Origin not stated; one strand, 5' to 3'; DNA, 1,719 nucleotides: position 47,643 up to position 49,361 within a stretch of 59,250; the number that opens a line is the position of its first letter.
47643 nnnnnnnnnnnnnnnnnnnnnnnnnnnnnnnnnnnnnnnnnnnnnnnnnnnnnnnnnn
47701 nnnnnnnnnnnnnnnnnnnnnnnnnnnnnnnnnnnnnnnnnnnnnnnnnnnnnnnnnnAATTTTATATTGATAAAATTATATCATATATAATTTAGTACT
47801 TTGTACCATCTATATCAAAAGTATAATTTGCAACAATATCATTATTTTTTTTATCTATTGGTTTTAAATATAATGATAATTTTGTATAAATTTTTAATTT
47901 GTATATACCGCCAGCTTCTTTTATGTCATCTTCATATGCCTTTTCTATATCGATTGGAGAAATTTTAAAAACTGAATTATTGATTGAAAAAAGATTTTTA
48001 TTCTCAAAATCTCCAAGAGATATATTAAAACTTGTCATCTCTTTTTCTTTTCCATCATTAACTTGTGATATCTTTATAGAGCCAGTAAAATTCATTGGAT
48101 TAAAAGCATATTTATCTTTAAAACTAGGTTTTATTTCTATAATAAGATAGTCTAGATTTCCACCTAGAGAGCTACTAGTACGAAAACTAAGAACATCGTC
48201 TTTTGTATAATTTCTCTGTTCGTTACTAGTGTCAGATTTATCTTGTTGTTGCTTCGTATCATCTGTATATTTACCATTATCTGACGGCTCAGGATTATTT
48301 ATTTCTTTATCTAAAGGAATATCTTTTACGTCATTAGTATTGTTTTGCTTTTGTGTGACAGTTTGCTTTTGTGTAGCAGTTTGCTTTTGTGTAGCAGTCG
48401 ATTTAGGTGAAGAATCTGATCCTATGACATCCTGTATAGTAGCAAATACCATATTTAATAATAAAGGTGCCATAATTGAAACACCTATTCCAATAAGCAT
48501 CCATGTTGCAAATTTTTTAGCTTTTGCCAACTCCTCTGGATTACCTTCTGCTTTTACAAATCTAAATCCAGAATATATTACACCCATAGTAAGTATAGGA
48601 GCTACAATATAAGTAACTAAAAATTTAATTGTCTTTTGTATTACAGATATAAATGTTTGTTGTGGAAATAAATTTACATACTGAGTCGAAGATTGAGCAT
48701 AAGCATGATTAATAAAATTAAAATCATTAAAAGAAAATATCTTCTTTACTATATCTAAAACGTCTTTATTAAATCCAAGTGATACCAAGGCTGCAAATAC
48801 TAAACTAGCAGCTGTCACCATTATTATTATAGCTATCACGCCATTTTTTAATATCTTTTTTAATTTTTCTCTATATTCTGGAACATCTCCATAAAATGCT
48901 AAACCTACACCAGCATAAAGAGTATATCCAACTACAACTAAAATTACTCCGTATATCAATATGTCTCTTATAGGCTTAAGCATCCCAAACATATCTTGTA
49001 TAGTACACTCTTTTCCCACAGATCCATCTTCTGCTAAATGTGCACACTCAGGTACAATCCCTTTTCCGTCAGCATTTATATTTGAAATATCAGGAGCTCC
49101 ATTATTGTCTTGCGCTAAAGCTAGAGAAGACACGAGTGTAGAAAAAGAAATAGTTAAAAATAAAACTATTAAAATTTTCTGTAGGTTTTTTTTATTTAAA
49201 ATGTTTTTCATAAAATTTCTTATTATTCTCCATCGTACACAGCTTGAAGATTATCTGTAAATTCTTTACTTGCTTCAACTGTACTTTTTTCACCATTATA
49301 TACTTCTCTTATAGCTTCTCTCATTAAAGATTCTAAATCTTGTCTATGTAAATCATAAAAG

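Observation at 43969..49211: Array of proteins built on a shared VirB2/TrbC-like helix-loop-helix pilin module with different extracellular heads and no secretion ATPase nearby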

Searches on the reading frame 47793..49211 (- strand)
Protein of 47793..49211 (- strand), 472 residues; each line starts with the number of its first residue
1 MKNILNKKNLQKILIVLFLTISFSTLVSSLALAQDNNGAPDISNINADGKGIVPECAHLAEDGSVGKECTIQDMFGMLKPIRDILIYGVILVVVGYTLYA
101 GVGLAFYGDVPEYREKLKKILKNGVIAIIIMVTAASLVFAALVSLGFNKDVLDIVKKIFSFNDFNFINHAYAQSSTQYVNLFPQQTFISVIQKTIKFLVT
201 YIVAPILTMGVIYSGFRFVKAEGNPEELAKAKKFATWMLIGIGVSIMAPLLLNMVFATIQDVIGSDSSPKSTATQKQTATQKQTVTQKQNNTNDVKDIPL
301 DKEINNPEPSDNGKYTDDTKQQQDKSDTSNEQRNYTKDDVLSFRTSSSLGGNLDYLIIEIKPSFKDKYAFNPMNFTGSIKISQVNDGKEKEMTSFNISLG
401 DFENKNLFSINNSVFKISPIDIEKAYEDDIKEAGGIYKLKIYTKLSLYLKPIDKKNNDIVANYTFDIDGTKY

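Call 3: search_protein_families(library=pfam, proteins=[window:47793-49211:-], max_evalue=1)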
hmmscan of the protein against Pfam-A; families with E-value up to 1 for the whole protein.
window:47793-49211:- (472 aa): 5 families
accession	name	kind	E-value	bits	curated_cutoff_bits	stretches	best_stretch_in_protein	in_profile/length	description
PF18895.5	T4SS_pilin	-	5.6e-15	55.6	26.6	2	189-254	6-70/71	Type IV secretion system pilin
PF04956.18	TrbC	-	0.00027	21.5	27.9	1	167-254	25-97/98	TrbC/VIRB2 pilin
PF20303.3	YLATT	-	0.0075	16.5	26.7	1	201-262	4-62/107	YEATS-Like-Associating Three TM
PF06682.17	SARAF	-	0.077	13.1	30.8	1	252-358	170-268/333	SOCE-associated regulatory factor of calcium homoeostasis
PF11309.13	DUF3112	-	0.12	12.2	23.3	1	84-175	14-109/217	Protein of unknown function (DUF3112)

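Call 4: search_protein_families(library=ncbifam, proteins=[window:47793-49211:-], max_evalue=1)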
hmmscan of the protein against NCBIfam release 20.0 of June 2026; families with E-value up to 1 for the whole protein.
window:47793-49211:- (472 aa): 2 families
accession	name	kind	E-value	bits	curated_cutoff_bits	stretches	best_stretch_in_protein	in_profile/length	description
NF045849.1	ICE_MMCAP2_0565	equivalog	0.00095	18.8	40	2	201-258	22-79/80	Mbov_0395 family pilin-like conjugal transfer protein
NF038216.1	ABZJ_00895_fam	subfamily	0.044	13.7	33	1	202-256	34-89/134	ABZJ_00895 family protein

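Call 12: find_encoding_contigs(protein=window:47793-49211:-, flank=10000, max_places=6)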
Protein window:47793-49211:- (472 aa): 16 contigs read that carry it; 6 places shown.
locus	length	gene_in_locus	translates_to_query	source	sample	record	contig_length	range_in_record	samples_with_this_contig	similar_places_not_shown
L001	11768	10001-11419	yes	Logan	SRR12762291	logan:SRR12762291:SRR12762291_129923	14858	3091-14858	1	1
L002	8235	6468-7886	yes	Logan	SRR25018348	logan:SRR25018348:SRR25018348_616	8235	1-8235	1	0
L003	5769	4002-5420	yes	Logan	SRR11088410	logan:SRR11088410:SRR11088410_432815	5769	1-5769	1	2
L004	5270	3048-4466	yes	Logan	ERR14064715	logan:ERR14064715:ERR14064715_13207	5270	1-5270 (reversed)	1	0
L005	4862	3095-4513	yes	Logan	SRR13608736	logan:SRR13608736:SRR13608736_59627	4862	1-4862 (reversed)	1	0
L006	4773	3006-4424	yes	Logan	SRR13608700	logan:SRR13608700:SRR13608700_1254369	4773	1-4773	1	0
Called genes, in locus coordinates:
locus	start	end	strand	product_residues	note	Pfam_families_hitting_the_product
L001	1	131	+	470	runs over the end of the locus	PF00270:DEAD, PF04851:ResIII, PF00271:Helicase_C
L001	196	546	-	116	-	-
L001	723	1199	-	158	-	-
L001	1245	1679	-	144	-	PF01668:SmpB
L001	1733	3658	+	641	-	PF00004:AAA, PF17862:AAA_lid_3, PF01434:Peptidase_M41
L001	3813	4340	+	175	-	-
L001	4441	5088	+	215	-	PF13483:Lactamase_B_3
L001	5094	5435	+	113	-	-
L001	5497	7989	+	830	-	PF00521:DNA_topoisoIV, PF03989:DNA_gyraseA_C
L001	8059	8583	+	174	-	PF01135:PCMT (weak), PF01209:Ubie_methyltran, PF01269:Fibrillarin (weak), PF13489:Methyltransf_23, PF13847:Methyltransf_31, PF08241:Methyltransf_11, PF08242:Methyltransf_12, PF13649:Methyltransf_25, +3 more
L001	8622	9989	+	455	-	PF01547:SBP_bac_1, PF13416:SBP_bac_8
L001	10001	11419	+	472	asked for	-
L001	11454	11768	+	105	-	?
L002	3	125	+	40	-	?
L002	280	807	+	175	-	-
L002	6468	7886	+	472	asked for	-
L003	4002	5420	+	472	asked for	-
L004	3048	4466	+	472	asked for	-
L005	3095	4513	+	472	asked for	-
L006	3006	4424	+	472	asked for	-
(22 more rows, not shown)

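Call 21: find_homologous_proteins(query=window:47793-49211:-, max_evalue=0.001)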
Query window:47793-49211:- (472 aa): 18 proteins with E <= 0.001 among 8000 candidates.
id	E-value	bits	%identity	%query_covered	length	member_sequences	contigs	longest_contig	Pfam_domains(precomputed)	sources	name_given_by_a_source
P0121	1.6e-107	379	62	59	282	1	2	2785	PF18895.6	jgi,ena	-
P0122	3.1e-107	378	65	56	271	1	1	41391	PF18895.6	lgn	-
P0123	2.4e-106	375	66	56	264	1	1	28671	PF18895.6,PF04956.19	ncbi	-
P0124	7.0e-105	370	67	56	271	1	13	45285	PF18895.6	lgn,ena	-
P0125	8.1e-103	363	65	55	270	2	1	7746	PF18895.6,PF04956.19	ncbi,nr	ncbi:MAG: hypothetical protein QG630_350 [Patescibacteria group bacterium]|nr:hypothetical protein [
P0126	5.4e-102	360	65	56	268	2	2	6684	PF18895.6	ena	-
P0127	3.4e-101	358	64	56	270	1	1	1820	PF18895.6,PF04956.19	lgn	-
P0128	6.6e-101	357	65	55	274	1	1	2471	PF18895.6,PF04956.19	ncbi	-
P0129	2.0e-100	355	60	56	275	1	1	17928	PF18895.6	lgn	-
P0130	1.7e-99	352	61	56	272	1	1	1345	PF18895.6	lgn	-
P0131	5.3e-98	347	61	56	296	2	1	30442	PF18895.6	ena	-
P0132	1.8e-97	345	62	55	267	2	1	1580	PF18895.6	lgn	-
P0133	3.4e-97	345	60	56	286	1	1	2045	PF18895.6,PF04956.19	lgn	-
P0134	3.6e-92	328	59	56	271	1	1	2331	PF18895.6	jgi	jgi:uncharacterized membrane protein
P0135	1.9e-90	322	58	56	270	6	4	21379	PF18895.6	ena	-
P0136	5.3e-83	298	54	56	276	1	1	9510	PF18895.6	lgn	-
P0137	3.6e-36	143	34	49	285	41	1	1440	PF18895.6,PF04956.19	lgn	-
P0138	2.1e-33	134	32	50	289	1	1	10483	PF18895.6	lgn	-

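Call 63: predict_structure(alignment_id=A4)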
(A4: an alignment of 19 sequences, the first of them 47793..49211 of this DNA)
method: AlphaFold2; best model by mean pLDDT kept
length: 472 residues; sequences in the alignment: 19
mean_pLDDT: 55.0   pTM: 0.27
mean pLDDT of the five models: 55.0, 46.4, 46.0, 45.3, 44.2
residues with pLDDT >= 90: 1; 70-90: 133; 50-70: 137; < 50: 201
segments of 3 or more residues with pLDDT < 50: 1-3, 28-51, 161-185, 264-354, 368-370, 401-405, 421-449, 458-472
pLDDT, mean of each block of 10 residues (from residue 1): 52 66 52 35 38 55 57 61 71 77 75 80 79 76 60 53 39 34 52 74 82 85 86 87 80 71 45 28 30 33 33 29 29 34 41 54 54 60 70 66 49 52 38 31 43 52 42 29
secondary structure, 60 per line:
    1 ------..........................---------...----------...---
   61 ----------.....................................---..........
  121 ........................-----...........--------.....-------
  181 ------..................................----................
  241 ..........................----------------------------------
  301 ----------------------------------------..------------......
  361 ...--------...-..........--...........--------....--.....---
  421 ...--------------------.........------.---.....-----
elements in order: H7-32 H71-107 H111-144 H150-160 H169-173 H187-220 H225-266 E355-363 E376-385 E388-398 E407-410 E413-417 E421-423 E444-452 E463-467

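Call 68: fold_search(model_id=the predicted structure, library=pdb)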
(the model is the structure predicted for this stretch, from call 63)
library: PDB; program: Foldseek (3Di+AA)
matches with E <= 10: 472; with E <= 0.001: 0
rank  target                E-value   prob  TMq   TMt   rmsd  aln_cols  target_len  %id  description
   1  7z8q_c                6.6e-02  0.13  0.07  0.04  23.3       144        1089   14  Cryo-EM structure of Mycobacterium tuberculosis RNA polymerase core (released 2023-02-08)
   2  7pp4_c                7.8e-02  0.16  0.08  0.04  23.1       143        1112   14  Cryo-EM structure of Mycobacterium tuberculosis RNA polymerase holoenzyme comprising sigma factor SigB (released 2022-09-21)
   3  8dey_B                8.8e-02  0.51  0.12  0.08  14.9       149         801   11  Ternary complex structure of Cereblon-DDB1 bound to IKZF2(ZF2,3) and the molecular glue DKY709 (released 2023-03-08)
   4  6ke6_AG               1.5e-01  0.44  0.11  0.07  15.5       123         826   11  3.4 angstrom cryo-EM structure of yeast 90S small subunit preribosome (released 2020-08-05)
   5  5wlc_LH               1.5e-01  0.18  0.10  0.06  17.3       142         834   12  The complete structure of the small subunit processome (released 2017-09-27)
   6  9sai_A                1.8e-01  0.30  0.10  0.07  17.1       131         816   12  Ternary PROTAC-mediated complex consisting of Cereblon, DDB1 and BRD4-BD1, non-covalently linked by JQ1-AcN (released 2025-10-29)
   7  8e79_C                1.9e-01  0.08  0.06  0.03  23.3       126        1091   14  Mycobacterium tuberculosis RNAP paused elongation complex with Escherichia coli NusG transcription factor (released 2023-03-22)
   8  8e74_C                2.0e-01  0.07  0.06  0.03  23.2       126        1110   14  Mycobacterium tuberculosis RNAP paused elongation complex with NusG transcription factor (released 2023-03-22)
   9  9fjp_c                2.1e-01  0.04  0.05  0.03  24.3       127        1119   14  Cryo-EM structure of Mycobacterium tuberculosis sigma-B RNA polymerase bound to -10 promoter element ssDNA oligo (released 2025-04-02)
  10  9e7y_C                2.3e-01  0.08  0.07  0.03  23.0       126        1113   13  De Novo Mycobacterium tuberculosis transcription initiation promoter complex with 7-mer RNA and disordered Beta' Lid e (released 2025-10-01)
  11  8urw_C                3.0e-01  0.06  0.07  0.04  23.4       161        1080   14  Cyanobacterial RNA polymerase elongation complex with NusG and CTP (released 2023-12-27)
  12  9n73_LH               3.1e-01  0.23  0.11  0.07  16.3       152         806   10  SSU processome maturation and disassembly, State G (released 2025-10-29)
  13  6bn7_A                3.3e-01  0.25  0.12  0.08  14.4       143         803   12  Crystal structure of DDB1-CRBN-BRD4(BD1) complex bound to dBET23 PROTAC. (released 2018-05-30)
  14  6yys_C                3.3e-01  0.06  0.06  0.03  23.5       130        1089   13  Structure of Mycobacterium smegmatis HelD protein in complex with RNA polymerase core - State II, primary channel enga (released 2020-11-04)
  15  6zqd_UQ               3.5e-01  0.21  0.10  0.06  20.1       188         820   10  Cryo-EM structure of the 90S pre-ribosome from Saccharomyces cerevisiae, state Post-A1 (released 2020-09-23)
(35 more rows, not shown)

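Call 70: search_protein_families(library=phrogs, proteins=[window:47793-49211:-], max_evalue=0.01)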
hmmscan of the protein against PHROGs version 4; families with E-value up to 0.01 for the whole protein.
window:47793-49211:- (472 aa): 0 families

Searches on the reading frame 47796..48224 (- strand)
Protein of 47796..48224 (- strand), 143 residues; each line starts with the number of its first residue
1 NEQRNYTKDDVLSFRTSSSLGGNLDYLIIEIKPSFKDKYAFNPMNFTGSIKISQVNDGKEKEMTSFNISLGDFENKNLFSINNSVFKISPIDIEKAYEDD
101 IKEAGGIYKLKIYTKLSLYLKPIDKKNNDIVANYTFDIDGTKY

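Call 69: search_protein_representatives(protein=window:47796-48224:-)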
Query: 143 residues. Proteins with E-value up to 0.001 (for the whole library): 0; up to 1e-10: 0; up to 1e-30: 0. The best 0 are listed.

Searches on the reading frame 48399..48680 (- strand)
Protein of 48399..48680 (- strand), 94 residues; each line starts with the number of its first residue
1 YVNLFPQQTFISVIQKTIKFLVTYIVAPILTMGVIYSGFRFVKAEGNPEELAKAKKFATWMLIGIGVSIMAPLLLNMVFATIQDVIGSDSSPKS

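Call 66: search_dna_similar(query=window:48399-48680:-, collection=plasmids, mode=protein, max_evalue=10, max_rows=20)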
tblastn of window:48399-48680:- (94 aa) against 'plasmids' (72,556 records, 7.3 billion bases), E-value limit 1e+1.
Records with a match: 2; places in all: 2; records where one place covers at least 80% of the query: 1.
Best place of each record, by identity: 60-80% 1; <60% 1.
By first word of the organism name: Embleya 1; Subdoligranulum 1.
By predicted mobility (MOB-suite, as given by PLSDB): mobilizable 1; non-mobilizable 1.
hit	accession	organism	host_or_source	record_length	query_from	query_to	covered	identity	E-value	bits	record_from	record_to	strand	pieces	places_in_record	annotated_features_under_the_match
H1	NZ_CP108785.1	Embleya sp. NBC_00888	-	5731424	5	87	88%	32.5%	1e-1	37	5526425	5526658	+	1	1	none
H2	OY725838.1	Subdoligranulum variabile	-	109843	35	51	18%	70.6%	9e+0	32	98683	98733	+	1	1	record has no annotation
